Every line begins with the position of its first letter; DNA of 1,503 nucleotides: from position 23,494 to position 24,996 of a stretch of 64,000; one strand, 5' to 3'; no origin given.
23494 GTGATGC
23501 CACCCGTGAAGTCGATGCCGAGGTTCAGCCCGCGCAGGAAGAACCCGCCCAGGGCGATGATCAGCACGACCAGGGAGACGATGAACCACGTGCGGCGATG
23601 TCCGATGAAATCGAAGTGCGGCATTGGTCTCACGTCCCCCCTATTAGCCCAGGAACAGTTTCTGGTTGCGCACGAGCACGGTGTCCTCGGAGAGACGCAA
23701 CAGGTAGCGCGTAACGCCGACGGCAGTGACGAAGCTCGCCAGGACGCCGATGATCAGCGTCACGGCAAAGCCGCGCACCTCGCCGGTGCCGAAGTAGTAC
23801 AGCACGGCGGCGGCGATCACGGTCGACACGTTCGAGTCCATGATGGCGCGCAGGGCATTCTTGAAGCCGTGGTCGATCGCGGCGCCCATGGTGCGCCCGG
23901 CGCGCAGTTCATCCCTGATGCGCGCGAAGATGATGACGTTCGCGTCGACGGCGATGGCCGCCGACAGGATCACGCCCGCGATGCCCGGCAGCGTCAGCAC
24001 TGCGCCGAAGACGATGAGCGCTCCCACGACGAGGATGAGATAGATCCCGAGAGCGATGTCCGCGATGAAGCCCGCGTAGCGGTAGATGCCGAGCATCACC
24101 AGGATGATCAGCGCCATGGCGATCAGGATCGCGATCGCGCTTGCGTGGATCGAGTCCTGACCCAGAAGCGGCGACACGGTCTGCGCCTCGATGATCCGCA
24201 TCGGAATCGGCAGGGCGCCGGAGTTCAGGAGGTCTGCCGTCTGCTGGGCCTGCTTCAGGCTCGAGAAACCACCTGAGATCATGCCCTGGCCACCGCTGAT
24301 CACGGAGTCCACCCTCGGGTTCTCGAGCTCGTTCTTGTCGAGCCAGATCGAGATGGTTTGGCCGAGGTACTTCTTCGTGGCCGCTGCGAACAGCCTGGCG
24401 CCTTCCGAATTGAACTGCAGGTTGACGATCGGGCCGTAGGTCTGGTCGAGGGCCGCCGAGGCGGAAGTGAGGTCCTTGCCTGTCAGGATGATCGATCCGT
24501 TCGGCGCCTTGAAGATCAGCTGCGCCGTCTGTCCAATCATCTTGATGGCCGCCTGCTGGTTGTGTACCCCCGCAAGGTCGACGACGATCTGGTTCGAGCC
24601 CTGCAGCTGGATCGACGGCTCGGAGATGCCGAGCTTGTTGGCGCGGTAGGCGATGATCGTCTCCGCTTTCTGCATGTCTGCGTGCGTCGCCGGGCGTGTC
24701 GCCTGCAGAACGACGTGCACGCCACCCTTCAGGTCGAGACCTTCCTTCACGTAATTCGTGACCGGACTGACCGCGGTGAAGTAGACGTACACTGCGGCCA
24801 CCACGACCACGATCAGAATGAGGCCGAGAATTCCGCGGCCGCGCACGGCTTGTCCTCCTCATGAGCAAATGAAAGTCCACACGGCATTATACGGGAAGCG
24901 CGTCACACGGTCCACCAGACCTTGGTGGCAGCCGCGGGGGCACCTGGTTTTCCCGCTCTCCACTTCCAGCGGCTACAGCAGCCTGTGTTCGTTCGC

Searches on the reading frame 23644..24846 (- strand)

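Call 7: search_protein_families(library=pfam, proteins=[window:23644-24846:-], max_evalue=0.0001)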
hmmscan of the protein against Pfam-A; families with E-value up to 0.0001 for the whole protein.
window:23644-24846:- (400 aa): 3 families
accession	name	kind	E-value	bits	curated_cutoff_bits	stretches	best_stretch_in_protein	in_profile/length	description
PF22599.2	SecDF_P1_head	-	2.4e-23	82.7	27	1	118-214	18-114/114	SecDF, P1 head subdomain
PF21760.3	SecD_1st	-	2.7e-20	72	27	1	58-116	1-59/60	Protein translocase subunit SecDF, P1 domain, N-terminal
PF02355.23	SecD_SecF_C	-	1.4e-14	54.4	20.5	1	217-378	14-178/189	Protein export membrane protein SecD/SecF, C-terminal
